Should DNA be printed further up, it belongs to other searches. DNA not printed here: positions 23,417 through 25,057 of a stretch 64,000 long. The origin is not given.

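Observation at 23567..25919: Single-chain pseudo-trimeric RidA: three tandem YjgF/RidA domains in one 446-aa polypeptide, divergent from an Lrp regulator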

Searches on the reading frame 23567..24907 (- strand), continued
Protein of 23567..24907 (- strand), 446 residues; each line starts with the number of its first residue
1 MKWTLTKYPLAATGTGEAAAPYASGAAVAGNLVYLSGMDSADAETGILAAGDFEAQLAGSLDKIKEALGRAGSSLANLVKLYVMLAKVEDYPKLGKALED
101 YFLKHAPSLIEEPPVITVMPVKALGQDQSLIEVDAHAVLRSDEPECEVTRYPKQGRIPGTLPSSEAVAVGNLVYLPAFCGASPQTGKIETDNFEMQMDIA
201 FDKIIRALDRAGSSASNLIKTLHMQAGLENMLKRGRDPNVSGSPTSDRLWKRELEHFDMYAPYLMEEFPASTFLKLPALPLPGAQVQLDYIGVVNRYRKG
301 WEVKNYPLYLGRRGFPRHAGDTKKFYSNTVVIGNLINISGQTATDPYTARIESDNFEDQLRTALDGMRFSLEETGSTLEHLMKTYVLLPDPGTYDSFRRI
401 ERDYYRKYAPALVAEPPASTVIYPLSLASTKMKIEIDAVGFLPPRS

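Call 13: find_encoding_contigs(protein=P0003, flank=8000, max_places=2)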
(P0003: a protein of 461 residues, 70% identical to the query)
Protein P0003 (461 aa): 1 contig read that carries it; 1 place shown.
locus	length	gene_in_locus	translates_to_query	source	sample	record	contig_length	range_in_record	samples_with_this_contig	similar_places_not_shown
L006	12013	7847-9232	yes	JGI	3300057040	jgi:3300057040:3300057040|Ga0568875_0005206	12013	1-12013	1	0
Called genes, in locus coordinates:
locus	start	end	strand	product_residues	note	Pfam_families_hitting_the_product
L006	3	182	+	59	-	?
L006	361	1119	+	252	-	PF04199:Cyclase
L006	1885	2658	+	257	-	PF00106:adh_short, PF03435:Sacchrp_dh_NADP (weak), PF03807:F420_oxidored (faint), PF08659:KR, PF13561:adh_short_C2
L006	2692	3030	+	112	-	PF07883:Cupin_2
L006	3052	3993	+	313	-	PF02737:3HCDH_N, PF03446:NAD_binding_2 (faint), PF00725:3HCDH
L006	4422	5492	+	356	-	PF03480:DctP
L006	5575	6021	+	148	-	PF04290:DctQ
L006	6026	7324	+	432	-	PF06808:DctM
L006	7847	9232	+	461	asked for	PF01042:Ribonuc_L-PSP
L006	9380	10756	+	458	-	PF03972:MmgE_PrpD_N, PF19305:MmgE_PrpD_C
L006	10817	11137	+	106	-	-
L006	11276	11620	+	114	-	-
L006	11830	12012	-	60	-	?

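Call 14: find_encoding_contigs(protein=P0035, flank=8000, max_places=2)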
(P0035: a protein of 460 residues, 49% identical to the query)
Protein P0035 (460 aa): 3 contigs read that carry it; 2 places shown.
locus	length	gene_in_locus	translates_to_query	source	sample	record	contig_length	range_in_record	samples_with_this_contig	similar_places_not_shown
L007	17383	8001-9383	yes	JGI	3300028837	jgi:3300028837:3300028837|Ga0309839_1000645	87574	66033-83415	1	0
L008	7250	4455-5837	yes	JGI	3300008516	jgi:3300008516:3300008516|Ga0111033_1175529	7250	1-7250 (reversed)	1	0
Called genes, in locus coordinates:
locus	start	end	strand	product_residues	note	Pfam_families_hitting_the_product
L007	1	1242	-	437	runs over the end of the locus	PF00724:Oxidored_FMN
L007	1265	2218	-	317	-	PF04909:Amidohydro_2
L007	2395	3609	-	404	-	PF02515:CoA_transf_3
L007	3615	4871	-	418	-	PF02515:CoA_transf_3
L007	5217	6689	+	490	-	PF11794:HpaB_N, PF03241:HpaB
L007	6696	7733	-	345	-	PF08240:ADH_N, PF00107:ADH_zinc_N, PF13602:ADH_zinc_N_2 (faint)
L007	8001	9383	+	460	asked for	PF01042:Ribonuc_L-PSP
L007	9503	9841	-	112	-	PF07760:DUF1616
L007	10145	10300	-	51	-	-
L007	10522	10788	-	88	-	-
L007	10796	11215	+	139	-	-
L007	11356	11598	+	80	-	-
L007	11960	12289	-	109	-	PF13247:Fer4_11 (weak)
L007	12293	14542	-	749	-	PF04879:Molybdop_Fe4S4, PF00384:Molybdopterin, PF01568:Molydop_binding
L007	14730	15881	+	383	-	PF00108:Thiolase_N, PF02803:Thiolase_C, PF22691:Thiolase_C_1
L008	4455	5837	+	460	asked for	PF01042:Ribonuc_L-PSP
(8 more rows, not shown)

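Call 15: find_encoding_contigs(protein=P0016, flank=8000, max_places=2)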
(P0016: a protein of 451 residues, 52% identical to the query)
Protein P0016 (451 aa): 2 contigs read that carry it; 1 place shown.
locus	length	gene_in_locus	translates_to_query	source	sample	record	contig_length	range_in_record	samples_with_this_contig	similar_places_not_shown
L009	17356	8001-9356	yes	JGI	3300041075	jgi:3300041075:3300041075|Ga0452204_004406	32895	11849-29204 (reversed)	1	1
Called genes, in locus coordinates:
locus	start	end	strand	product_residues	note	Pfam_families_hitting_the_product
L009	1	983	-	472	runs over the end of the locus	PF00092:VWA, PF10138:vWA-TerF-like (faint), PF13519:VWA_2, PF13768:VWA_3 (faint)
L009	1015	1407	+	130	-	-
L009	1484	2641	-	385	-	PF12838:Fer4_7 (weak), PF13484:Fer4_16 (weak)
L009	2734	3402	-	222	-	PF16316:DUF4956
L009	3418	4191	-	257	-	PF09359:VTC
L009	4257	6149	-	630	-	PF08757:CotH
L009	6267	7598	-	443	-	PF01208:URO-D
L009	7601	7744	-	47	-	-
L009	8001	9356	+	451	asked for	PF01042:Ribonuc_L-PSP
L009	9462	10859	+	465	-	PF00083:Sugar_tr (weak), PF07690:MFS_1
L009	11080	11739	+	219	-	PF07638:Sigma70_ECF, PF04542:Sigma70_r2, PF08281:Sigma70_r4_2, PF04545:Sigma70_r4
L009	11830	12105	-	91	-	-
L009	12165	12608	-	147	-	-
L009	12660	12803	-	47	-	-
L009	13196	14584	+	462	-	PF12390:Se-cys_synth_N, PF03841:SelA, PF01053:Cys_Met_Meta_PP (weak)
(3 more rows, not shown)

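Call 18: find_related_loci(query=A1, collection=genome_contigs, flank=6000)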
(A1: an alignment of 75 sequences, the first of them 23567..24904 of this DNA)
Query A1 (445 aa) in genome_contigs; peptide patterns used: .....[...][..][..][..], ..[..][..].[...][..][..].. (x = any residue, [..] = any of these).
138 stretches matched a pattern; 102 encode a relative of the query (tblastn E <= 1e-3); the best 80 are kept; 80 distinct loci.
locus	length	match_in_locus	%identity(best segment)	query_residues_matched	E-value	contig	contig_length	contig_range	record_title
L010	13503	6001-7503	51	1-444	2e-158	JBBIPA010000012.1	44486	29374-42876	MAG: Chloroflexota bacterium isolate TCS170221_bin_292 NODE_637_length_44486_cov_5.408296, whole genome shotgun sequence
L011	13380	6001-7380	53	1-444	2e-156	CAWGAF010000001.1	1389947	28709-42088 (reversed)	MAG: uncultured Chloroflexia bacterium isolate MFD04408.bin.2.19 genome assembly, contig: contig_17373, whole genome sho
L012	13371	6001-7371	51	1-442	5e-151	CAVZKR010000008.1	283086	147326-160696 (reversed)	MAG: uncultured Chloroflexia bacterium isolate MFD04408.bin.2.47 genome assembly, contig: contig_62944, whole genome sho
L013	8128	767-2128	50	4-442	2e-142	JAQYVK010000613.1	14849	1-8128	MAG: Desulfatiglandales bacterium isolate SG_15_bin78 SG_15_bin.78.orig_15_c_000001140361, whole genome shotgun sequence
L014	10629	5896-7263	48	4-444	2e-136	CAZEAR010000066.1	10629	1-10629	MAG TPA_asm: uncultured Dehalococcoidales bacterium isolate binchicken_co294_169 genome assembly, contig: NODE_5765_leng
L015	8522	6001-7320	49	15-442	2e-136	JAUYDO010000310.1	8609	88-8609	MAG: Dehalococcoidia bacterium isolate C20_metabat.bin.41 C20_k141_588988, whole genome shotgun sequence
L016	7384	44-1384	52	8-442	5e-143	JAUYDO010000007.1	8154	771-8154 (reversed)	MAG: Dehalococcoidia bacterium isolate C20_metabat.bin.41 C20_k141_272339, whole genome shotgun sequence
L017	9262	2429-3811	46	2-444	4e-129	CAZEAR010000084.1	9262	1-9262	MAG TPA_asm: uncultured Dehalococcoidales bacterium isolate binchicken_co294_169 genome assembly, contig: NODE_6706_leng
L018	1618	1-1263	49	2-442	2e-137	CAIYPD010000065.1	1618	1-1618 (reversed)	MAG: Candidatus Firestonebacteria bacterium isolate KR_bin-0439 genome assembly, contig: bin-0439:065/148, whole genome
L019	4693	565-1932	45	4-444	6e-126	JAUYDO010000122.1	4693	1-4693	MAG: Dehalococcoidia bacterium isolate C20_metabat.bin.41 C20_k141_5900, whole genome shotgun sequence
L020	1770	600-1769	47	2-441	6e-124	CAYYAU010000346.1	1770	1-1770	MAG TPA_asm: uncultured Clostridia bacterium isolate binchicken_co19_255 genome assembly, contig: NODE_134364_length_177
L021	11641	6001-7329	37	18-445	3e-87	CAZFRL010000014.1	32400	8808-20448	MAG TPA_asm: uncultured Dehalococcoidales bacterium isolate binchicken_co100_466 genome assembly, contig: NODE_2021_leng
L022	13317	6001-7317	34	2-442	1e-84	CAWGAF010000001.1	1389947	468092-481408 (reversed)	MAG: uncultured Chloroflexia bacterium isolate MFD04408.bin.2.19 genome assembly, contig: contig_17373, whole genome sho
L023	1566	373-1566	35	2-441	2e-72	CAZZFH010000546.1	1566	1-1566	MAG TPA_asm: uncultured Candidatus Bathyarchaeia archaeon isolate SRP178699_co2_149 genome assembly, contig: NODE_139750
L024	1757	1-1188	34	20-441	2e-66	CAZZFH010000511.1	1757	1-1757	MAG TPA_asm: uncultured Candidatus Bathyarchaeia archaeon isolate SRP178699_co2_149 genome assembly, contig: NODE_114997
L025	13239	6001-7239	29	2-441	2e-54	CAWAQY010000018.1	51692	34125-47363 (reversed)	MAG: uncultured Chloroflexia bacterium isolate MFD02809.bin.2.211 genome assembly, contig: contig_205442, whole genome s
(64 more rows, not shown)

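Call 30: predict_structure(alignment_id=A1)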
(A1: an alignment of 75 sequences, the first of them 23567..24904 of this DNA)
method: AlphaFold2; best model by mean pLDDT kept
length: 445 residues; sequences in the alignment: 75
mean_pLDDT: 93.9   pTM: 0.93
mean pLDDT of the five models: 93.9, 93.5, 92.7, 91.6, 89.2
residues with pLDDT >= 90: 380; 70-90: 51; 50-70: 8; < 50: 6
segments of 3 or more residues with pLDDT < 50: 12-17
pLDDT, mean of each block of 10 residues (from residue 1): 89 49 94 96 76 96 97 98 98 98 98 98 94 98 95 92 98 98 95 98 98 98 92 87 92 97 96 97 98 97 93 79 93 98 94 98 98 97 98 96 97 96 96 98 84
secondary structure, 60 per line:
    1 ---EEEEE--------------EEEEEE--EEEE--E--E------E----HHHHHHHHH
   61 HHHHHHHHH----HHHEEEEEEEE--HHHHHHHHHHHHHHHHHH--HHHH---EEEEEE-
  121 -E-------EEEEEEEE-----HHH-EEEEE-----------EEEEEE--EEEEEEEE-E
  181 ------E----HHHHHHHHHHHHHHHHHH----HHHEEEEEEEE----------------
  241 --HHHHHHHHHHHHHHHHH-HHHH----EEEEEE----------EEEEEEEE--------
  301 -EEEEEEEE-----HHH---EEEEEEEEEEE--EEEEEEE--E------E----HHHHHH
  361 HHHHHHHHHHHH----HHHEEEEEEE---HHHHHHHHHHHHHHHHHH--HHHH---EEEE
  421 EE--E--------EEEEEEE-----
elements in order: E4-8 E23-28 E31-34 H52-69 E77-84 H87-104 H107-110 E114-119 E130-137 E147-151 E163-168 E171-178 H192-209 E217-224 H243-259 H261-264 E269-274 E285-292 E302-309 E321-331 E334-340 H355-372 E380-386 H390-407 H410-413 E417-422 E434-440

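Call 37: fold_search(model_id=the predicted structure, library=pdb)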
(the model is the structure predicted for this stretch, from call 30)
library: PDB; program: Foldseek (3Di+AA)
matches with E <= 10: 861; with E <= 0.001: 171
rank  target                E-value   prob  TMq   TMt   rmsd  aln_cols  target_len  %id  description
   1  5a3k_A                4.0e-13  1.00  0.49  0.63   6.0       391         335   13  Chorismatase mechanisms reveal fundamentally different types of reaction in a single conserved protein fold (released 2015-08-19)
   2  5ag3_B                6.6e-13  1.00  0.49  0.63   6.2       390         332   12  Chorismatase mechanisms reveal fundamentally different types of reaction in a single conserved protein fold (released 2015-08-19)
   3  4bps                  1.1e-12  1.00  0.49  0.64   6.1       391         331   12  Crystal structure of Chorismatase at 1.08 Angstrom resolution. (released 2013-09-18)
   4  5a3k_B                1.5e-12  1.00  0.50  0.65   6.6       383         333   13  Chorismatase mechanisms reveal fundamentally different types of reaction in a single conserved protein fold (released 2015-08-19)
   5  5ag3_A                4.0e-12  1.00  0.49  0.64   6.1       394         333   13  Chorismatase mechanisms reveal fundamentally different types of reaction in a single conserved protein fold (released 2015-08-19)
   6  5ag3_C                6.6e-12  1.00  0.53  0.69   6.4       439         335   12  Chorismatase mechanisms reveal fundamentally different types of reaction in a single conserved protein fold (released 2015-08-19)
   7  5a3k_C                7.0e-12  1.00  0.50  0.64   6.3       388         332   13  Chorismatase mechanisms reveal fundamentally different types of reaction in a single conserved protein fold (released 2015-08-19)
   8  9n80_A                5.4e-10  1.00  0.27  0.82   4.0       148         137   23  Crystal structure of human HRSP12 (released 2025-03-19)
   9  6tcc                  7.0e-10  1.00  0.27  0.82   3.9       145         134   22  Crystal structure of Salmo salar RidA-1 (released 2020-07-29)
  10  6tcd_B                9.5e-10  1.00  0.26  0.85   3.8       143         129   23  Crystal structure of Salmo salar RidA-2 (released 2020-07-29)
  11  8qou_A                1.1e-09  1.00  0.26  0.80   3.0       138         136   27  Reactive intermediate deaminase A mutant - R107K (released 2024-07-10)
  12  8qos_F                1.1e-09  1.00  0.26  0.83   3.0       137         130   26  Capra hircus reactive intermediate deaminase A - V25W (released 2024-06-26)
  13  8yrc_A                1.2e-09  1.00  0.26  0.87   4.0       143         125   20  Chlorinated YabJ from Staphylococcus aureus (released 2024-04-24)
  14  8qos_A                1.3e-09  1.00  0.26  0.84   3.8       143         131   18  Capra hircus reactive intermediate deaminase A - V25W (released 2024-06-26)
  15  6tcd_D                1.4e-09  1.00  0.26  0.81   3.5       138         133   27  Crystal structure of Salmo salar RidA-2 (released 2020-07-29)
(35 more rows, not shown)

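Call 38: search_protein_representatives(protein=window:23567-24904:-)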
Query: 445 residues. Proteins with E-value up to 0.001 (for the whole library): 1610; up to 1e-10: 135; up to 1e-30: 21. The best 150 are listed.
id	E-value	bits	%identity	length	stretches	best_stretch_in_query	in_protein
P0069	1.2e-118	413.1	48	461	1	23-444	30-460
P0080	1.1e-108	380.2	61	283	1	163-442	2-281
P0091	5.3e-79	282.5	41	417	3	268-440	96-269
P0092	9.3e-74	265.2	38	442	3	260-439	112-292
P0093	7.7e-69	249.0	39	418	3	247-440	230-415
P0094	9.0e-68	245.5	37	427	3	268-440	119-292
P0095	3.9e-67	243.4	37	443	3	281-421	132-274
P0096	2.9e-65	237.3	36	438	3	2-220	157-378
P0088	1.7e-63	231.4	45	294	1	3-278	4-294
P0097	3.8e-63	230.3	37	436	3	285-443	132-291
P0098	9.2e-63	229.0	38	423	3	2-152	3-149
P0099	1.9e-61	224.7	95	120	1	1-120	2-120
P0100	9.8e-57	209.1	35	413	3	4-191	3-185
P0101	1.4e-56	208.6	34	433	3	268-440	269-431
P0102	2.9e-49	184.5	39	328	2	246-441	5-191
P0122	9.7e-20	87.2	26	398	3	326-406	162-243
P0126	2.0e-17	79.6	36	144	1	4-146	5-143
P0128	3.0e-17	79.0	30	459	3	16-107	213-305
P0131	1.3e-16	76.9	34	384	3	15-109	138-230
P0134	2.8e-16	75.8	30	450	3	269-443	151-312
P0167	3.3e-13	65.7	25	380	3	21-104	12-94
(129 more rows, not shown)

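Call 47: find_related_loci(query=A1, collection=metagenome_contigs, flank=6000)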
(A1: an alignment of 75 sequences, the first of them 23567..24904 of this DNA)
Query A1 (445 aa) in metagenome_contigs; peptide patterns used: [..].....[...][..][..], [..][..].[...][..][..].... (x = any residue, [..] = any of these).
488 stretches matched a pattern; 307 encode a relative of the query (tblastn E <= 1e-3); the best 80 are kept; 80 distinct loci.
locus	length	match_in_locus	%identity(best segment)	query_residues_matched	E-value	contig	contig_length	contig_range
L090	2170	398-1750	78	1-442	0e+0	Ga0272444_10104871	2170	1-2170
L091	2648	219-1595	54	1-442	4e-172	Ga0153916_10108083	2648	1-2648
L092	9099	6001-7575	54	1-441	7e-159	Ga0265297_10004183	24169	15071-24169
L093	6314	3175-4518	51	1-442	2e-150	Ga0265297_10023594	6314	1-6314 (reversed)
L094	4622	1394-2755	52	4-442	9e-151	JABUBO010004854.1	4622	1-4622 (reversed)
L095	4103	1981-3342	52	4-442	1e-151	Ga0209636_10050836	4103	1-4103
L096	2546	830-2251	51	4-442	9e-157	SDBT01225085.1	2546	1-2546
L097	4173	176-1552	50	2-442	4e-151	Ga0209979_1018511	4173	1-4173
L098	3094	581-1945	52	4-444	4e-154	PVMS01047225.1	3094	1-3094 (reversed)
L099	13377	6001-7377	50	2-442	3e-147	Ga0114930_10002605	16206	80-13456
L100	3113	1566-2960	49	2-442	1e-152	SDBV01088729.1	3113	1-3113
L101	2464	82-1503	49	1-442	4e-153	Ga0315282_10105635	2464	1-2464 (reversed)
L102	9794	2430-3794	49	2-442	2e-143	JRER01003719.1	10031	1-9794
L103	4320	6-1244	54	2-442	5e-143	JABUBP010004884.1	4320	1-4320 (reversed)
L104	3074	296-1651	49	6-442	1e-145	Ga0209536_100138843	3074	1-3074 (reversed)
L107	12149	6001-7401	47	2-441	2e-129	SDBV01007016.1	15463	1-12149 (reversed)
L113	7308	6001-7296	46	2-442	3e-123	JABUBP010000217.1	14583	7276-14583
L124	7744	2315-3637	38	19-441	1e-87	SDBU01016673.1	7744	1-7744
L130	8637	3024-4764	36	2-444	2e-85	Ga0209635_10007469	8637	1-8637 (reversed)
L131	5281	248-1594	37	4-441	3e-85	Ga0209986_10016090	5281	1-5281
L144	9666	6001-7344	35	1-441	8e-75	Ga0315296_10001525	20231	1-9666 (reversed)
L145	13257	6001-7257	35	17-441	2e-74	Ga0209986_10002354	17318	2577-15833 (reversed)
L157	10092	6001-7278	31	2-445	2e-62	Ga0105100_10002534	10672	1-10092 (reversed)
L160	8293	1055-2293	32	17-445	2e-58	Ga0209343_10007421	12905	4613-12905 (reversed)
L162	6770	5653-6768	34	18-441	5e-57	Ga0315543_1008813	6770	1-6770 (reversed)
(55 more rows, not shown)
